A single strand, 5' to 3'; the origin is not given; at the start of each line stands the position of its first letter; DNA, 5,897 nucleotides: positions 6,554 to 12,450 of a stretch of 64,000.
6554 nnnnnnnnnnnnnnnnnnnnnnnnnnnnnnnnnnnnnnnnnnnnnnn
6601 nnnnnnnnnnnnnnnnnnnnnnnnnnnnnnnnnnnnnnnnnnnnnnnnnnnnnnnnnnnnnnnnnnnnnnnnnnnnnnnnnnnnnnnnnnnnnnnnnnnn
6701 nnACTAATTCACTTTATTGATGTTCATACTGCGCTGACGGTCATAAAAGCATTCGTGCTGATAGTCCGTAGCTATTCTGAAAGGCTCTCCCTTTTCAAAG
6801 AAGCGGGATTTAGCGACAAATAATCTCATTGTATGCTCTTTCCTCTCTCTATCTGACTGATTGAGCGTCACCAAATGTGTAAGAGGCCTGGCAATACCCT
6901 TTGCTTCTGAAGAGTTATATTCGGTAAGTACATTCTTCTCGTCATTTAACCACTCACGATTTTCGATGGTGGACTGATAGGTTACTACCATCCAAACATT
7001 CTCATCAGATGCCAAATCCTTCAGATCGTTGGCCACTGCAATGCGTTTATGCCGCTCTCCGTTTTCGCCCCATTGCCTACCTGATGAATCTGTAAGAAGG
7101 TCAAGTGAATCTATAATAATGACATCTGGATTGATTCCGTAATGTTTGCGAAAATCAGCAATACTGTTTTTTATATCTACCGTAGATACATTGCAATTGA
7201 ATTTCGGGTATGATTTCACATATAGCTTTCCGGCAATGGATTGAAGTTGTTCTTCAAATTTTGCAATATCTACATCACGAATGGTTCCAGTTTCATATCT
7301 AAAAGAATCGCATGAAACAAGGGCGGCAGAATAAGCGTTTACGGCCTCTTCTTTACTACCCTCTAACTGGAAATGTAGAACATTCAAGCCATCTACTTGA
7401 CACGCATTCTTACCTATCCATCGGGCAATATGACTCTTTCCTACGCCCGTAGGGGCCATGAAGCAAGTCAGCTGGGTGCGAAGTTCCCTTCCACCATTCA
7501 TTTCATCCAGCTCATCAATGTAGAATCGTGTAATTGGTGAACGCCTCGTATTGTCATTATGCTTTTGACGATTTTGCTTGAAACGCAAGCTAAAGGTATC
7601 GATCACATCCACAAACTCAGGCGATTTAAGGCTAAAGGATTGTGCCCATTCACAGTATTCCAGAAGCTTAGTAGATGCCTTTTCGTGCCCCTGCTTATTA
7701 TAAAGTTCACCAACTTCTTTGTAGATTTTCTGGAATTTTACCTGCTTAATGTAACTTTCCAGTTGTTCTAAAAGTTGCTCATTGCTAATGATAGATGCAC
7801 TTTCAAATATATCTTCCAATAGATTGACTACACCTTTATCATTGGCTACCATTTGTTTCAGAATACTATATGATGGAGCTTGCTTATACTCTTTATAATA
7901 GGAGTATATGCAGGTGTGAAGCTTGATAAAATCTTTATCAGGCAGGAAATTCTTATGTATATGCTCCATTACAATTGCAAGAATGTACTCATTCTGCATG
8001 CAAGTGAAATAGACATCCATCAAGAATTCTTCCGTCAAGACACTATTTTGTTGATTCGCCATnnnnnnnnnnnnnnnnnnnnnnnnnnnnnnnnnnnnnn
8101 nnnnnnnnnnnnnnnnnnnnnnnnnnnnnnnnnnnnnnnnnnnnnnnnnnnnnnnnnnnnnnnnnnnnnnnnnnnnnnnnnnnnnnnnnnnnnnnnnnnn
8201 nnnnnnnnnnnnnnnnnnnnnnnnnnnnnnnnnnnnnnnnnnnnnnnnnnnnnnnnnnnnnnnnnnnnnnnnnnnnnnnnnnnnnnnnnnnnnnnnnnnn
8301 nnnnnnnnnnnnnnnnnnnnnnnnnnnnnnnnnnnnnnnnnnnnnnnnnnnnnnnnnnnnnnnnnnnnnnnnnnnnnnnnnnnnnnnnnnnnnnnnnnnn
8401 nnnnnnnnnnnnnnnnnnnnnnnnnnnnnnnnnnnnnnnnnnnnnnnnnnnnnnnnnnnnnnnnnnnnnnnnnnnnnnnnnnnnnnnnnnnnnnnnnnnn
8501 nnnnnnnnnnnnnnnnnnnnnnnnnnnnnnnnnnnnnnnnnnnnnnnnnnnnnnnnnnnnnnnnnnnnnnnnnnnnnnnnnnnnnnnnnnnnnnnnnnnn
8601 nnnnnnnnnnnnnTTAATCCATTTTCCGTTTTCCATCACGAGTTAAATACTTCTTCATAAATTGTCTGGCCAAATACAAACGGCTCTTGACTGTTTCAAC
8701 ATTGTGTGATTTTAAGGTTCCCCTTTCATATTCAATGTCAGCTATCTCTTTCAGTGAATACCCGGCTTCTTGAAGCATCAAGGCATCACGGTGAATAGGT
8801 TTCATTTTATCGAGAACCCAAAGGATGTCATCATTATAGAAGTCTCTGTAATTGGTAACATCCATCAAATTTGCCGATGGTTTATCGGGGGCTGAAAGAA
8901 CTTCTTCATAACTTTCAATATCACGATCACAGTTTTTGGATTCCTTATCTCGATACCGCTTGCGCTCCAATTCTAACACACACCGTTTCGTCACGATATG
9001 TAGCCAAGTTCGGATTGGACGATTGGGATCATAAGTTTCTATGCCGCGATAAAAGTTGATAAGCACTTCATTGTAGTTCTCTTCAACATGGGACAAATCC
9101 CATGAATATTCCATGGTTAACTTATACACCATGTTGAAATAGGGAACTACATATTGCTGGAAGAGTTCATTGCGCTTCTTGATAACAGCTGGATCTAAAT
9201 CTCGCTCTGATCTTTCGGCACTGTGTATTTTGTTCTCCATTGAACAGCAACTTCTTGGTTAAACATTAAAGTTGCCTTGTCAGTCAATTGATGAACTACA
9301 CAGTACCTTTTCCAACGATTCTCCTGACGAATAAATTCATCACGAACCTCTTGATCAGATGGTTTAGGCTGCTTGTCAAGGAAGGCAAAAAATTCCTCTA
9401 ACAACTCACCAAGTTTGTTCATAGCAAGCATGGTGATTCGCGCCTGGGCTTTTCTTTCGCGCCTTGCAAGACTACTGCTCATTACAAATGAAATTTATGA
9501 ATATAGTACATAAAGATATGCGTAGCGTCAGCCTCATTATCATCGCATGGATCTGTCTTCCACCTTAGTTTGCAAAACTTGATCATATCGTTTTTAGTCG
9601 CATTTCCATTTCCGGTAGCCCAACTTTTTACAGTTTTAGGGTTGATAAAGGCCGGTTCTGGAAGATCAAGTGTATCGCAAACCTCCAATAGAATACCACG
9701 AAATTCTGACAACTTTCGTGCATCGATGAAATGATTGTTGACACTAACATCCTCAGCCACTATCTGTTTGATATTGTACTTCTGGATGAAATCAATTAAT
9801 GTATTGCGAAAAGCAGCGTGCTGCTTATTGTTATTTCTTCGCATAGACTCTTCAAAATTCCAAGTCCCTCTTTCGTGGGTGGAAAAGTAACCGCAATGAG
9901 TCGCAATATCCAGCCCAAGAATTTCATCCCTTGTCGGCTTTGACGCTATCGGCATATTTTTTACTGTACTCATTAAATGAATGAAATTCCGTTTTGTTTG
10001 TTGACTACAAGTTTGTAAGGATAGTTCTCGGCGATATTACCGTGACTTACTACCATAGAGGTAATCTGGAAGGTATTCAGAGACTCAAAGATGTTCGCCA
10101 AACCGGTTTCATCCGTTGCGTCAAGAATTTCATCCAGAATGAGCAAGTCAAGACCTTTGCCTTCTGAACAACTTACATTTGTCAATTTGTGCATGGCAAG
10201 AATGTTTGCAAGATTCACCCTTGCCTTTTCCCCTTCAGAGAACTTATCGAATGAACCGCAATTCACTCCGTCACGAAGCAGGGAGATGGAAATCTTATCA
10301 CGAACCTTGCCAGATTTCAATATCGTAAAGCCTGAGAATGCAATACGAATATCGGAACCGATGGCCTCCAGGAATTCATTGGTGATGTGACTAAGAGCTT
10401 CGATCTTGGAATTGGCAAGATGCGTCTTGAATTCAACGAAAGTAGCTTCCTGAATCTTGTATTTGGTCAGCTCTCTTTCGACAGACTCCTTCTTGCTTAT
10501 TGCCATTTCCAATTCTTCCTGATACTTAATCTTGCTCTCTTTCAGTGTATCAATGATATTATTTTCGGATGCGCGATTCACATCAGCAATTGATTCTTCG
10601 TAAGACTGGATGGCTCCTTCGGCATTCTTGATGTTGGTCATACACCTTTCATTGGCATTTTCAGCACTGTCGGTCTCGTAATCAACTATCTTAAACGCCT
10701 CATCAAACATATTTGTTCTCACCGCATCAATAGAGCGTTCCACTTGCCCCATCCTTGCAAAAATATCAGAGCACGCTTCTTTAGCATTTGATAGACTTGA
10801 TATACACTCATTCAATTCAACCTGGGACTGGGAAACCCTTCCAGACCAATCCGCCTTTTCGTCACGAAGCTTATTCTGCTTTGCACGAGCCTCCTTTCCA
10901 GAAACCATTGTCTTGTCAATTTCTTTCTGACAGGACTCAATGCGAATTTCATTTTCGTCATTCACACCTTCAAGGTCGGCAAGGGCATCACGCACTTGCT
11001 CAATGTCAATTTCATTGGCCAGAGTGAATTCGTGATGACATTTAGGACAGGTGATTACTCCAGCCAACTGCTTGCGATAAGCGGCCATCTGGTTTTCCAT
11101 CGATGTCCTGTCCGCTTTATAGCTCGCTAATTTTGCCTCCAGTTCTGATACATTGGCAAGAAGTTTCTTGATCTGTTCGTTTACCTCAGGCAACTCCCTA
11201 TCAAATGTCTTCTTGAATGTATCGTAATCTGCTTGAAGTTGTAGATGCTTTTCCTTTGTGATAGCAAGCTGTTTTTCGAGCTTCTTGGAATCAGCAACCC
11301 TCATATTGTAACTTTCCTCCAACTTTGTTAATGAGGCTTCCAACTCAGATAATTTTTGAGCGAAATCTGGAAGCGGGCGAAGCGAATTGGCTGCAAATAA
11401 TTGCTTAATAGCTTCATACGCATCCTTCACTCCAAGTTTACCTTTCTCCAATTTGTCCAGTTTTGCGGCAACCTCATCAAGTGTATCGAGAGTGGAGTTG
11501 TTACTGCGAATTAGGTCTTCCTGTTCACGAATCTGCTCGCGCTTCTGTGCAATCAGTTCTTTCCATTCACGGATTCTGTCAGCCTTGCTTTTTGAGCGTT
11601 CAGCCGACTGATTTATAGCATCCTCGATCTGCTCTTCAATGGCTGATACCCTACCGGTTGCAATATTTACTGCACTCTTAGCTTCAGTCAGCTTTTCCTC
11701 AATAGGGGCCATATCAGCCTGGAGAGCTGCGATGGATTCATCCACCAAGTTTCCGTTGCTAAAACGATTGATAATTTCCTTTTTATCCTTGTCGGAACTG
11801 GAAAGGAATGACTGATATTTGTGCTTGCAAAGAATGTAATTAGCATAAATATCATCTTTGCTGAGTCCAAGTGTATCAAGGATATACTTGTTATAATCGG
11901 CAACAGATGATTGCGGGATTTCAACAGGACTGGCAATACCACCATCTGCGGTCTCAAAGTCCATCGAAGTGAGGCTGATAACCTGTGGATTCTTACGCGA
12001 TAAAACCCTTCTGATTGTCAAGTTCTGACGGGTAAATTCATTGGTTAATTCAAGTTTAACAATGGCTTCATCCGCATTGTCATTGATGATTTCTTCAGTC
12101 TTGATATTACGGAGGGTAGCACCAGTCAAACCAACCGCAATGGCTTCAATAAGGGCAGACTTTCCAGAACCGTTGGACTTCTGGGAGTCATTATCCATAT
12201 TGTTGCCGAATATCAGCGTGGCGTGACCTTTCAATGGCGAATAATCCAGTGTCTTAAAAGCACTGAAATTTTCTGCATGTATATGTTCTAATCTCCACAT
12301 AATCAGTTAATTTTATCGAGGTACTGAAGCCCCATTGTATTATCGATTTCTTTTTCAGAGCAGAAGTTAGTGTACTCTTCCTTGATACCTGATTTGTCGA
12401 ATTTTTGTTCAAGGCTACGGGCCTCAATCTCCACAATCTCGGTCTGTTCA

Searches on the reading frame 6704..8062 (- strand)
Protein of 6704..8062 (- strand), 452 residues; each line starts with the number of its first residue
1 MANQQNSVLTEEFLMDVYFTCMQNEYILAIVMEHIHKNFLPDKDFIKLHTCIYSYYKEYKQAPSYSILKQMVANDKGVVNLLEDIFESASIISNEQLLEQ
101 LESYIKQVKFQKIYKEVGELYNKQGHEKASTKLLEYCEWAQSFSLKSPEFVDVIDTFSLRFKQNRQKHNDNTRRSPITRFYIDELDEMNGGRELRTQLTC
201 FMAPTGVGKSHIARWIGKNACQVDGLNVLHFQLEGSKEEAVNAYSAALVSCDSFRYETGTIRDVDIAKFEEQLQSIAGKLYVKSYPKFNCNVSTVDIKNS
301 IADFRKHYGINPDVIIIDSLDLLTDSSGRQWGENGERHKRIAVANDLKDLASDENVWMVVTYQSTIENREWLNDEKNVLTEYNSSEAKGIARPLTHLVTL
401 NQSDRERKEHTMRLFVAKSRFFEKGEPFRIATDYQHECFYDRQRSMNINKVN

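Call 44: search_protein_families(library=pfam, proteins=[window:6704-8062:-], max_evalue=0.001)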
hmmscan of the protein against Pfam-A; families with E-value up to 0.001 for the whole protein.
window:6704-8062:- (452 aa): 3 families
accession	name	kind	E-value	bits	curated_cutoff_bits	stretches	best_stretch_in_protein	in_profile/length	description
PF03796.21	DnaB_C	-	2.5e-13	50.4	27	1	183-364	7-178/255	DnaB-like helicase C terminal domain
PF13401.12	AAA_22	-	0.00012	22.9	27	1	197-367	6-127/130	AAA domain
PF00004.35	AAA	-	0.00016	22.6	21.2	0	200-347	2-88/131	ATPase family associated with various cellular activities (AAA)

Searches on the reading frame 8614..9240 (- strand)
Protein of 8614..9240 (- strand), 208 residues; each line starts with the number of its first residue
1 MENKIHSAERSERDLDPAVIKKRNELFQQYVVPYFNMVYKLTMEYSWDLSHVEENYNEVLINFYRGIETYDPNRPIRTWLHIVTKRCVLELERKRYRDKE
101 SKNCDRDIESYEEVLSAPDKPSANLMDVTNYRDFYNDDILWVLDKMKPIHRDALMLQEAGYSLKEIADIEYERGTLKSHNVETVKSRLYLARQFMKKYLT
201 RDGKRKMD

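Call 44: search_protein_families(library=pfam, proteins=[window:8614-9240:-], max_evalue=0.001)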
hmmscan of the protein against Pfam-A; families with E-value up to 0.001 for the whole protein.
window:8614-9240:- (208 aa): 1 family
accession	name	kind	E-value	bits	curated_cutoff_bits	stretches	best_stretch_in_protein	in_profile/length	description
PF04542.20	Sigma70_r2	-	7.2e-07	29.3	24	1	34-95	5-68/71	Sigma-70 region 2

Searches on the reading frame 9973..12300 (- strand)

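Call 43: search_protein_families(library=pfam, proteins=[window:9973-12300:-], max_evalue=0.001)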
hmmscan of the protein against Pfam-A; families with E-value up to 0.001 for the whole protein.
window:9973-12300:- (775 aa): 2 families
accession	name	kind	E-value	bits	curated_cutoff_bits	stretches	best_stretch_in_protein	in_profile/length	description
PF02463.25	SMC_N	-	6.2e-09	36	40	1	4-105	2-108/220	RecF/RecN/SMC N terminal domain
PF13476.12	AAA_23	-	0.00072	20.7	27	1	7-261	2-197/201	AAA domain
